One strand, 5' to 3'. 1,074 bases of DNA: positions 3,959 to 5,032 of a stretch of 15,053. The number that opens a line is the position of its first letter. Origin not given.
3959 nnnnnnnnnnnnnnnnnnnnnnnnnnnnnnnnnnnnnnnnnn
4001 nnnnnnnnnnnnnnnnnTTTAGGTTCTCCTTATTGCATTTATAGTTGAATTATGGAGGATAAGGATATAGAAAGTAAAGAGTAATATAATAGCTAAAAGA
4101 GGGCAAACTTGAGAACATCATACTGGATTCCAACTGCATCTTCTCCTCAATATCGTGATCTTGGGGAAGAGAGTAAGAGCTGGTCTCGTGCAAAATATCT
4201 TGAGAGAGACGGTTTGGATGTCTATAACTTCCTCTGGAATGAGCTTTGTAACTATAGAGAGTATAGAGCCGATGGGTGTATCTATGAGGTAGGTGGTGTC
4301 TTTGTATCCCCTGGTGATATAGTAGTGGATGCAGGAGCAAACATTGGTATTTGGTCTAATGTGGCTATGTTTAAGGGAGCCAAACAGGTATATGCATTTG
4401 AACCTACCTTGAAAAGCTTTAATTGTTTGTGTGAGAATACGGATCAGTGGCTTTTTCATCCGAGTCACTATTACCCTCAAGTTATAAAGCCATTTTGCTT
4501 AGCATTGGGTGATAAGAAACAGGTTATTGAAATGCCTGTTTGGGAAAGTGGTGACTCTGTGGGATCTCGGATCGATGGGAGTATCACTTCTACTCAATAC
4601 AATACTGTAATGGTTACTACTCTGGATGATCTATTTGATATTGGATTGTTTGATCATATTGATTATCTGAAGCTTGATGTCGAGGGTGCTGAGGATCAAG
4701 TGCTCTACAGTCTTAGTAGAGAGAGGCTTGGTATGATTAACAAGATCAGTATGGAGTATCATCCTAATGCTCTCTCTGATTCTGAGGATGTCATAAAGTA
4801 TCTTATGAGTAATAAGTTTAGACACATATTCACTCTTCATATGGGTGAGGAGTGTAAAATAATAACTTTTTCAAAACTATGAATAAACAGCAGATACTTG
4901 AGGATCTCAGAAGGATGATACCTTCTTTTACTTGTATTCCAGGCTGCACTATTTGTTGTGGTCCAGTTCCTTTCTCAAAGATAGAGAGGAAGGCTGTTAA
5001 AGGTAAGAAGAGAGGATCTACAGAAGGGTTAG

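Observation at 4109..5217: Phage FkbM-family methyltransferase paired with a YkgJ-type Cys-cluster protein, next to an opposite-strand HD-motif gene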

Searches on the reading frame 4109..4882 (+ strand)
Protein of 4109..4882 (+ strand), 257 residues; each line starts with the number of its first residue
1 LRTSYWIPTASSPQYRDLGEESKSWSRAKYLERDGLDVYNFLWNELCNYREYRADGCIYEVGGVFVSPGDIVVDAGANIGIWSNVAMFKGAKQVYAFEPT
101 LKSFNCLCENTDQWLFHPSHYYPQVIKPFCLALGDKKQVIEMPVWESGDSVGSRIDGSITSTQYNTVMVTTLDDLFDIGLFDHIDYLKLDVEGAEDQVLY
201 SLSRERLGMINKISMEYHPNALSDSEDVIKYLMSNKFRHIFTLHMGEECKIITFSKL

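Call 3: search_protein_families(library=pfam, proteins=[window:4109-4882:+], max_evalue=0.1)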
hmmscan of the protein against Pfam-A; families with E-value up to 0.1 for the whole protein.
window:4109-4882:+ (257 aa): 3 families
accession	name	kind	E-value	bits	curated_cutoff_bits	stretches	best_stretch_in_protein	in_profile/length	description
PF05050.19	Methyltransf_21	-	2.8e-14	54.1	22.7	1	74-237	1-171/173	Methyltransferase FkbM domain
PF01728.25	FtsJ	-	0.014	15.7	24.1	1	64-97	18-51/181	FtsJ-like methyltransferase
PF02475.24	TRM5-TYW2_MTfase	-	0.021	15.2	28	1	66-111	34-80/164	TRM5/TYW2 methyltransferase domain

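Call 6: search_protein_families(library=phrogs, proteins=[window:4109-4882:+], max_evalue=0.01)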
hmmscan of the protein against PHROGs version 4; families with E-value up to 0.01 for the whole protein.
window:4109-4882:+ (257 aa): 1 family
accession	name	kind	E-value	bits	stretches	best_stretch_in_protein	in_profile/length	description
phrog_8156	-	other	8.1e-19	68.8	1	61-252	47-223/244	methyltransferase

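Call 8: find_related_loci(query=window:4109-4882:+, collection=viral_contigs, flank=6000)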
Query window:4109-4882:+ (257 aa) in viral_contigs; peptide patterns used: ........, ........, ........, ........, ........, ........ (x = any residue, [..] = any of these).
4 stretches matched a pattern, but none encodes a relative of the query by tblastn (E <= 1e-3).

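Call 9: find_homologous_proteins(query=window:4109-4882:+, max_evalue=0.001)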
Query window:4109-4882:+ (257 aa): 187 proteins with E <= 0.001 among 1460 candidates; the best 120 are listed.
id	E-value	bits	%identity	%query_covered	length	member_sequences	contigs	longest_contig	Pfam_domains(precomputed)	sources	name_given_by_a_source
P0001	7.4e-175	597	100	100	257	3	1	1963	PF05050.20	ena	-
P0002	4.5e-117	408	69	99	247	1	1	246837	PF05050.20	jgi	jgi:FkbM family methyltransferase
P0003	4.9e-81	290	54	98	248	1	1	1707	PF05050.20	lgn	-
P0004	2.5e-68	248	49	100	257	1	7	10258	PF05050.20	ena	-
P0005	8.1e-59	217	46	98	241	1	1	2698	PF05050.20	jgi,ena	jgi:FkbM family methyltransferase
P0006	1.3e-56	210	47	99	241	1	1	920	PF05050.20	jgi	-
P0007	1.1e-53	200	42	100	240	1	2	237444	PF05050.20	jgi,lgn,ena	-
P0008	2.7e-24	104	34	85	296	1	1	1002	PF05050.20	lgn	-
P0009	2.3e-23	101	34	86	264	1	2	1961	PF05050.20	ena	-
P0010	1.8e-22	98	33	87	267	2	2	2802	PF05050.20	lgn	-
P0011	4.7e-21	93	41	63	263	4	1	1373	PF05050.20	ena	-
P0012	2.6e-20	91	33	85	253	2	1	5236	PF05050.20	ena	-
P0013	2.8e-20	91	38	67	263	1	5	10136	PF05050.20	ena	-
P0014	1.7e-13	68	34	66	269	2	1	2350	PF05050.20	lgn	-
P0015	1.8e-12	65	31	60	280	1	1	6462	PF05050.20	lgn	-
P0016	1.4e-11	62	37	60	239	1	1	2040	PF05050.20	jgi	jgi:FkbM family methyltransferase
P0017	1.4e-10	59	34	74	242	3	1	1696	PF05050.20,PF02475.24,PF05575.17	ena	-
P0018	1.5e-10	59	39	64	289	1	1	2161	PF05050.20,PF02475.24,PF05575.17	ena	-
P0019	5.6e-10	57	33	68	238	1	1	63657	PF05050.20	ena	-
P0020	1.5e-9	55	33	53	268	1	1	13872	PF05050.20,PF02475.24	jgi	-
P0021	2.2e-9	55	25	60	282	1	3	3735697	PF05050.20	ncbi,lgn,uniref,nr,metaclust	ncbi:FkbM family methyltransferase [Legionella waltersii]|uniref:Methoxymalonyl CoA synthase n=1 Tax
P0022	4.5e-9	54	32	65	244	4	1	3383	PF05050.20,PF02475.24,PF05575.17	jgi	jgi:FkbM family methyltransferase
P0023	5.3e-9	54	32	66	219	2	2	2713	PF05050.20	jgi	-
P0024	6.7e-9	53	33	67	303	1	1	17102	PF05050.20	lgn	-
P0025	8.0e-9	53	30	68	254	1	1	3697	PF05050.20,PF02475.24,PF01728.26,PF05575.17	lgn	-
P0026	9.2e-9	53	29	74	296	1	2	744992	PF05050.20,PF02475.24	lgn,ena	-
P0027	1.1e-8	53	28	60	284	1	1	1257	PF05050.20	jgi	jgi:FkbM family methyltransferase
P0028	1.6e-8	52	29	76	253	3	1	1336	PF05050.20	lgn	-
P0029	2.5e-8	51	30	75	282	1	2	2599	PF05050.20,PF02475.24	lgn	-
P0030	2.6e-8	51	33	58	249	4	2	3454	PF05050.20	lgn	-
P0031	3.4e-8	51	27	67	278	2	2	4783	PF05050.20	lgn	-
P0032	3.8e-8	51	29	70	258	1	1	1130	PF05050.20,PF02475.24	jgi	jgi:FkbM family methyltransferase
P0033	3.9e-8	51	24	79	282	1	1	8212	PF05050.20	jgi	jgi:FkbM family methyltransferase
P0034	9.4e-8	50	29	70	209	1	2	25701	PF05050.20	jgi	-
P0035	1.0e-7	49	28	69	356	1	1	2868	PF05050.20,PF02475.24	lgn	-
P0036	1.2e-7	49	33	62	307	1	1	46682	PF05050.20,PF02475.24,PF05575.17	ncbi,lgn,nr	ncbi:MAG: FkbM family methyltransferase [Candidatus Levybacteria bacterium]|nr:FkbM family methyltra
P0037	1.3e-7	49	29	67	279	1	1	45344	PF05050.20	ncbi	ncbi:MAG: FkbM family methyltransferase [Polyangiales bacterium]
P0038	1.5e-7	49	33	70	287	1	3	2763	PF05050.20,PF05575.17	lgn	-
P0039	1.9e-7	49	30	68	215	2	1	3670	PF05050.20,PF02475.24,PF05575.17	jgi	-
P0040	2.3e-7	48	30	63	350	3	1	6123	PF05050.20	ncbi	-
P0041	2.4e-7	48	28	72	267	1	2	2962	PF05050.20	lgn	-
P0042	2.8e-7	48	30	62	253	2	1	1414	PF05050.20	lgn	-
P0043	2.9e-7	48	30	65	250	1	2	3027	PF05050.20,PF02475.24,PF05575.17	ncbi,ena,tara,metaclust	tara:strand:- start:93 stop:845 length:753 start_codon:yes stop_codon:yes gene_type:complete|metaclu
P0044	3.4e-7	48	35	27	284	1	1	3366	PF05050.20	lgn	-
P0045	3.5e-7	48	35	62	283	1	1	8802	PF05050.20,PF02475.24,PF05575.17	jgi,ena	-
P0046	3.8e-7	48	28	75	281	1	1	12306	PF05050.20,PF05575.17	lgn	-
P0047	6.6e-7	47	27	67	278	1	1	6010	PF05050.20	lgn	-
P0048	7.0e-7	47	31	74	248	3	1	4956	PF05050.20,PF02475.24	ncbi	-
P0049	7.4e-7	47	33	51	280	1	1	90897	PF05050.20,PF02475.24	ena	-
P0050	7.7e-7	47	31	58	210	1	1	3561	PF05050.20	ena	-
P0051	8.0e-7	47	28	65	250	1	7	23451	PF05050.20,PF02475.24,PF05575.17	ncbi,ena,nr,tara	ncbi:hypothetical protein CMI48_00660 [Candidatus Pacearchaeota archaeon]|nr:hypothetical protein [C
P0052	1.0e-6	46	32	66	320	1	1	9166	PF05050.20,PF02475.24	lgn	-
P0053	1.0e-6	46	31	67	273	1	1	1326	PF05050.20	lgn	-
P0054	1.1e-6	46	29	65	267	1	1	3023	PF05050.20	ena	-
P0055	1.3e-6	46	29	69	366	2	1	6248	PF05050.20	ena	-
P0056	1.4e-6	46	32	53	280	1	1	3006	PF05050.20,PF02475.24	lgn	-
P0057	1.4e-6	46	31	57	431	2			PF05050.20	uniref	uniref:FkbM family methyltransferase n=1 Tax=Nostoc sp. CMAA1605 TaxID=2055159 RepID=UPI001F0140D4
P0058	1.9e-6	45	31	74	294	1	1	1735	PF05050.20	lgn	-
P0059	2.0e-6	45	34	51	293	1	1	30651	PF05050.20,PF02475.24,PF05575.17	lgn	-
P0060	2.2e-6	45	32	52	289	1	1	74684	PF05050.20,PF02475.24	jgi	jgi:FkbM family methyltransferase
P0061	2.2e-6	45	31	71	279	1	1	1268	PF05050.20,PF02475.24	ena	-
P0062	2.2e-6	45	29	74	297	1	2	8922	PF05050.20,PF02475.24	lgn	-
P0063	2.3e-6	45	31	54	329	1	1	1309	PF05050.20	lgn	-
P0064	3.0e-6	45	30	66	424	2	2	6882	PF05050.20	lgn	-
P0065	3.3e-6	45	30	66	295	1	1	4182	PF05050.20,PF02475.24,PF05575.17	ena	-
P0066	3.8e-6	44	28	69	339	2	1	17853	PF05050.20,PF02475.24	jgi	-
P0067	3.8e-6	44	33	65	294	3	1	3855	PF05050.20,PF02475.24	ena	-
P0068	4.3e-6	44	31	68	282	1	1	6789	PF01269.24,PF05050.20,PF02475.24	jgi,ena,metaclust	metaclust:\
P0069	4.9e-6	44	25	77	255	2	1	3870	PF05050.20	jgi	jgi:31-O-methyltransferase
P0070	5.6e-6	44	35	68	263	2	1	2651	PF05050.20,PF02475.24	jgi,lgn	-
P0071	6.0e-6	44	31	62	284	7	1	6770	PF05050.20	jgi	jgi:FkbM family methyltransferase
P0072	6.0e-6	44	29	82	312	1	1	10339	PF05050.20,PF02475.24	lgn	-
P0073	6.1e-6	44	35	54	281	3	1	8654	PF05050.20,PF02475.24,PF05575.17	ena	-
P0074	6.2e-6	44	31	54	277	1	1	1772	PF05050.20,PF02475.24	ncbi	-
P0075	7.3e-6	43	31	62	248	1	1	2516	PF05050.20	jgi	jgi:FkbM family methyltransferase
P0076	8.0e-6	43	31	58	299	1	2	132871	PF05050.20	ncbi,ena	-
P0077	8.0e-6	43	30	68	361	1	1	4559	PF05050.20,PF02475.24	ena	-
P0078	1.1e-5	43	31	31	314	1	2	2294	PF05050.20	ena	-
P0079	1.2e-5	43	32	54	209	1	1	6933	PF05050.20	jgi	jgi:FkbM family methyltransferase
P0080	1.5e-5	42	30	61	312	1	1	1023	PF05050.20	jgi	jgi:FkbM family methyltransferase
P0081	1.6e-5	42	32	53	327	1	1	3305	PF05050.20,PF02475.24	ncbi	-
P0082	1.7e-5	42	30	54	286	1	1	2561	PF05050.20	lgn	-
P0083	1.7e-5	42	26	73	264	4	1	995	PF05050.20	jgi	jgi:FkbM family methyltransferase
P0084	1.9e-5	42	32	67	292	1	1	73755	PF05050.20,PF02475.24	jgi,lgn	jgi:FkbM family methyltransferase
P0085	2.1e-5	42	31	72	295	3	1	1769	PF05050.20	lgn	-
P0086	2.1e-5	42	25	70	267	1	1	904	PF05050.20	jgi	jgi:FkbM family methyltransferase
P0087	2.2e-5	42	28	61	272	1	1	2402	PF05050.20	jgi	jgi:FkbM family methyltransferase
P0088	2.5e-5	42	35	58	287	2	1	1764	PF05050.20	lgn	-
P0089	2.5e-5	42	30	70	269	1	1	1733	PF05050.20,PF02475.24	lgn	-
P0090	2.5e-5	42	34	52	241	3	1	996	PF05050.20,PF02475.24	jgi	jgi:FkbM family methyltransferase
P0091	2.7e-5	42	29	65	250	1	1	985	PF05050.20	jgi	jgi:FkbM family methyltransferase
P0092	2.7e-5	42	30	58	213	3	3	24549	PF05050.20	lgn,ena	-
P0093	2.9e-5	41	30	58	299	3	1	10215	PF05050.20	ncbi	ncbi:MAG: FkbM family methyltransferase [Pyrinomonadaceae bacterium]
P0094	3.4e-5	41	32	54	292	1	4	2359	PF05050.20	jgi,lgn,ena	-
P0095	3.4e-5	41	28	65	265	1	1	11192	PF05050.20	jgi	jgi:31-O-methyltransferase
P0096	3.5e-5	41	31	72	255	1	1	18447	PF05050.20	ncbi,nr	ncbi:MAG: FkbM family methyltransferase [Caldilineaceae bacterium]|nr:FkbM family methyltransferase 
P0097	3.6e-5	41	34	54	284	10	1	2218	PF05050.20,PF02475.24,PF05575.17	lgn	-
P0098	3.7e-5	41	30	67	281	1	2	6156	PF05050.20,PF02475.24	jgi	jgi:FkbM family methyltransferase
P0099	3.7e-5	41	26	61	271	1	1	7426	PF05050.20,PF02475.24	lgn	-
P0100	3.9e-5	41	30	74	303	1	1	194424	PF05050.20,PF02475.24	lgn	-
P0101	4.2e-5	41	30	69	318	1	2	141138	PF05050.20,PF02475.24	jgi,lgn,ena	-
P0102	4.6e-5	41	34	61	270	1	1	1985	PF05050.20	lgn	-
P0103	5.2e-5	41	30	69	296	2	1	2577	PF05050.20,PF05575.17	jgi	jgi:FkbM family methyltransferase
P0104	5.3e-5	41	35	52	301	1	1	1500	PF05050.20,PF02475.24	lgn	-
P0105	5.3e-5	41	30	65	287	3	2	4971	PF05050.20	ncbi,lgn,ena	-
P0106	6.1e-5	40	32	53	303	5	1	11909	PF05050.20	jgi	-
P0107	6.4e-5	40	35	54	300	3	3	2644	PF05050.20,PF02475.24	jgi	jgi:FkbM family methyltransferase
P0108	6.4e-5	40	28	72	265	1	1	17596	PF05050.20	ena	-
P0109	7.2e-5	40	30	76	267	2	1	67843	PF05050.20,PF02475.24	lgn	-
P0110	7.3e-5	40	34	53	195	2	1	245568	PF05050.20,PF05575.17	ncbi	-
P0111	7.6e-5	40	32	53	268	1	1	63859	PF05050.20,PF02475.24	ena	-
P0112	7.7e-5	40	28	69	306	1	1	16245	PF05050.20,PF01135.26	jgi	jgi:FkbM family methyltransferase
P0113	8.3e-5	40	31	62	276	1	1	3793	PF05050.20,PF05575.17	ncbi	-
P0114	9.4e-5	40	33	61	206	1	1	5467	PF05050.20,PF02475.24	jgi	jgi:FkbM family methyltransferase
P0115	9.5e-5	40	27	69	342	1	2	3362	PF05050.20,PF02475.24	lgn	-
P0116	1.0e-4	40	34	52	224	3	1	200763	PF05050.20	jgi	jgi:FkbM family methyltransferase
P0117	1.0e-4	40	34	53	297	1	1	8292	PF05050.20,PF02475.24,PF05575.17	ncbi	ncbi:MAG: FkbM family methyltransferase [Microgenomates group bacterium]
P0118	1.0e-4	40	28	67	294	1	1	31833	PF05050.20,PF02475.24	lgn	-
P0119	1.0e-4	40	33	51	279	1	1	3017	PF05050.20,PF05575.17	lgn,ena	-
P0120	1.1e-4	40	27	85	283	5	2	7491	PF05050.20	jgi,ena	-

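Call 10: find_encoding_contigs(protein=P0002, flank=8000, max_places=2)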
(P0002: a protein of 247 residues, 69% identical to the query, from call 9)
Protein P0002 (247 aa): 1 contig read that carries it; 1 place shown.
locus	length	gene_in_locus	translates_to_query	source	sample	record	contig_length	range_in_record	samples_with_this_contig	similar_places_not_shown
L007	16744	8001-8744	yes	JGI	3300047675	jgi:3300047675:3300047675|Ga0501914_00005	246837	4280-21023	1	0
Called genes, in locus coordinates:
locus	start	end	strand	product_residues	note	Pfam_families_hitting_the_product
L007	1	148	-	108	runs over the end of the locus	-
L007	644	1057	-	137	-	-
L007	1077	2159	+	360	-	-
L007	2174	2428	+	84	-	-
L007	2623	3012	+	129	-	-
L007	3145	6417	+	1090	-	PF20706:GT4-conflict, PF00534:Glycos_transf_1, PF13692:Glyco_trans_1_4, PF13524:Glyco_trans_1_2 (weak), PF01075:Glyco_transf_9 (weak)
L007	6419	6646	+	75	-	-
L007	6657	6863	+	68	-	-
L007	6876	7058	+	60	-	-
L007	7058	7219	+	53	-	-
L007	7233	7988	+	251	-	PF23140:Gp80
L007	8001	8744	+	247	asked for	PF05050:Methyltransf_21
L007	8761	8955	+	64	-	-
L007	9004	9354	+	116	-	-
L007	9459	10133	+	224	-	-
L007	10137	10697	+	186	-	-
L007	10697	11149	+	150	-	PF07889:DUF1664 (weak)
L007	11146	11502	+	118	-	-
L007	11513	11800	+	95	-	-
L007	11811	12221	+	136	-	-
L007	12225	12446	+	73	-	-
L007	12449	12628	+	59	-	-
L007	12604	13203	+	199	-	-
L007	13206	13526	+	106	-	-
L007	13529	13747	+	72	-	-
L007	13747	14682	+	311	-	-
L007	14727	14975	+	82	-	-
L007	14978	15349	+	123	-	-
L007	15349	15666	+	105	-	-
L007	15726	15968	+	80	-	-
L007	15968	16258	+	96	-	-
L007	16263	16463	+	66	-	PF09723:Zn_ribbon_8 (faint)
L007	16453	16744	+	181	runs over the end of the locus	-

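Call 11: find_encoding_contigs(protein=P0007, flank=8000, max_places=2)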
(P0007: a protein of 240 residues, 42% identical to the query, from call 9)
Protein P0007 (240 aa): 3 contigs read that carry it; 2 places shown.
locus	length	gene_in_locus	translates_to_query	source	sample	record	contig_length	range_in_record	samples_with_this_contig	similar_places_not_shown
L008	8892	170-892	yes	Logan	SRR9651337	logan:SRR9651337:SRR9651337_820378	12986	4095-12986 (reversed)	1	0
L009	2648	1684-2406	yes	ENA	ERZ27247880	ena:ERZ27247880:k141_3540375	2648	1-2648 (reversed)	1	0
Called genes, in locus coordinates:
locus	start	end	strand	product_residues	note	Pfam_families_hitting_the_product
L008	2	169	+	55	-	?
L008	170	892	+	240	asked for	PF05050:Methyltransf_21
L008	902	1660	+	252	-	PF23140:Gp80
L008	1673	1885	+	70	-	-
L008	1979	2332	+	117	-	-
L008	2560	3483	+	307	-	-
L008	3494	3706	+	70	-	-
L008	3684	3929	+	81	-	-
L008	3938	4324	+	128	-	-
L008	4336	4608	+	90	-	-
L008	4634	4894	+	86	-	-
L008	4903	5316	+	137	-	-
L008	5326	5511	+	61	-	-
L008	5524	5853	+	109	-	-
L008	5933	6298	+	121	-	-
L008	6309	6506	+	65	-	-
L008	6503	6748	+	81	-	-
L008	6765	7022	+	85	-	-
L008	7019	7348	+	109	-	-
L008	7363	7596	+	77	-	-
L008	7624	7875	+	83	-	-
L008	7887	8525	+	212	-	-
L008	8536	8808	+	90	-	-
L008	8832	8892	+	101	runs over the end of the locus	-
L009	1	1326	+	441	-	?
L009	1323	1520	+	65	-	-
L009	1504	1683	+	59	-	-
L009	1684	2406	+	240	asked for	PF05050:Methyltransf_21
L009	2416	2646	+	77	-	?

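Call 12: find_encoding_contigs(protein=P0004, flank=8000, max_places=2)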
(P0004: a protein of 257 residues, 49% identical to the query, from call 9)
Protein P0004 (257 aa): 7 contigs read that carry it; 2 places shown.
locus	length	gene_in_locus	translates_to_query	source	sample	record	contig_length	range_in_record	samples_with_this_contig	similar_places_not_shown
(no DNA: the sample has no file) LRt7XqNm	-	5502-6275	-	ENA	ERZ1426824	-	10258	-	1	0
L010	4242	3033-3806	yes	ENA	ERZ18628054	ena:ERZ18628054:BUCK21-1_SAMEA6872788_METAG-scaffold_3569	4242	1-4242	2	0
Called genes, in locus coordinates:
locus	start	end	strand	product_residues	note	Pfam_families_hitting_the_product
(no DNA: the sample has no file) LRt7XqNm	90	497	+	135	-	-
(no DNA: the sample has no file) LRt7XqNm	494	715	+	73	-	-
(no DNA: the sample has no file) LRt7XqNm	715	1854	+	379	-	-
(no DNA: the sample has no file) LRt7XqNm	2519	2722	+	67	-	-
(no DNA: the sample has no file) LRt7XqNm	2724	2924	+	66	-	-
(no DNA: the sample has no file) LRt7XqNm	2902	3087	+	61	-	-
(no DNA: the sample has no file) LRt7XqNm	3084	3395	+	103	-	-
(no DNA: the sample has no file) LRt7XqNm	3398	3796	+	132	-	-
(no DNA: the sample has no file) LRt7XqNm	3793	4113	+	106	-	-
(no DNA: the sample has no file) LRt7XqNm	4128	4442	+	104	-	-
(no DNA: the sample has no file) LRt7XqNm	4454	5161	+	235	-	PF17482:Phage_sheath_1C (faint)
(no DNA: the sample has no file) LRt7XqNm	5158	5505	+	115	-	-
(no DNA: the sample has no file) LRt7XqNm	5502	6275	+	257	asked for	PF05050:Methyltransf_21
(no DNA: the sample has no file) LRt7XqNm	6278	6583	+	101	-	-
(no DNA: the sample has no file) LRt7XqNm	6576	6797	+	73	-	-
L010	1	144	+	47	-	?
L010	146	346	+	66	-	-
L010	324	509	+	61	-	-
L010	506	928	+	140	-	-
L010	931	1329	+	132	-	-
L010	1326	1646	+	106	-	-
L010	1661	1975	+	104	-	-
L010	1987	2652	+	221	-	-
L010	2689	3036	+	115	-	-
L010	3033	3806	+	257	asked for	PF05050:Methyltransf_21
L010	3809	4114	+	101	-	-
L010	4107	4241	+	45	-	?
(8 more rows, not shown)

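Call 21: search_solved_structures(query=window:4109-4882:+, max_evalue=1)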
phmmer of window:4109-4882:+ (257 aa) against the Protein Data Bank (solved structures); distinct sequences matched with E-value up to 1: 9.
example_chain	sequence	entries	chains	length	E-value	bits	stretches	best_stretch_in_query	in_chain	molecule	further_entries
1wy7_A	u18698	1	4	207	0.13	14.7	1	68-113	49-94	hypothetical protein PH1948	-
4a5p_A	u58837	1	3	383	0.14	14.5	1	158-247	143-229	PROTEIN MXIA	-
6yon_A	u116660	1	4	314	0.26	13.6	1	152-206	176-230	Endoglucanase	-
5i6s_A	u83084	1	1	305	0.27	13.6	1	152-206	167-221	endoglucanase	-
6tpc_A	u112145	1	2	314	0.27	13.6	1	152-206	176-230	Endoglucanase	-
5l9c_A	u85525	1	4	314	0.28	13.5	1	152-206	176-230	endoglucanase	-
6t9f_A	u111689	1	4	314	0.28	13.5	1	152-206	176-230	Endoglucanase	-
3a27_A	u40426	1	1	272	0.75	12.1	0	65-111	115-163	Uncharacterized protein MJ1557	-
2khv_A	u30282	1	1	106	0.81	12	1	109-162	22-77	Phage integrase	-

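Call 24: search_protein_families(library=ncbifam, proteins=[window:4109-4882:+], max_evalue=0.1)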
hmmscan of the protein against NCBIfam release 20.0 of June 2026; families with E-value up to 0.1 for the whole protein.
window:4109-4882:+ (257 aa): 4 families
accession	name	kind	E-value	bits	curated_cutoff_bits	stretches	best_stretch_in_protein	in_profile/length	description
TIGR01444.1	fkbM_fam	subfamily_domain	1.9e-22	80.3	37.7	1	72-218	2-143/143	FkbM family methyltransferase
TIGR00478.1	tly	subfamily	0.0074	15.6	185.8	1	69-98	76-105/228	TlyA family rRNA (cytidine-2'-O)-methyltransferase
NF050069.2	PqqD_rel_WgkC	exception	0.024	14.6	110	1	181-242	24-87/103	PqqD family peptide maturation chaperone WgkC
NF047824.1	tRNAwyosineTaw2Meth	equivalog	0.069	12.8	350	1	67-111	92-137/245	tRNA(Phe) (4-demethylwyosine(37)-C(7)) aminocarboxypropyltransferase Taw2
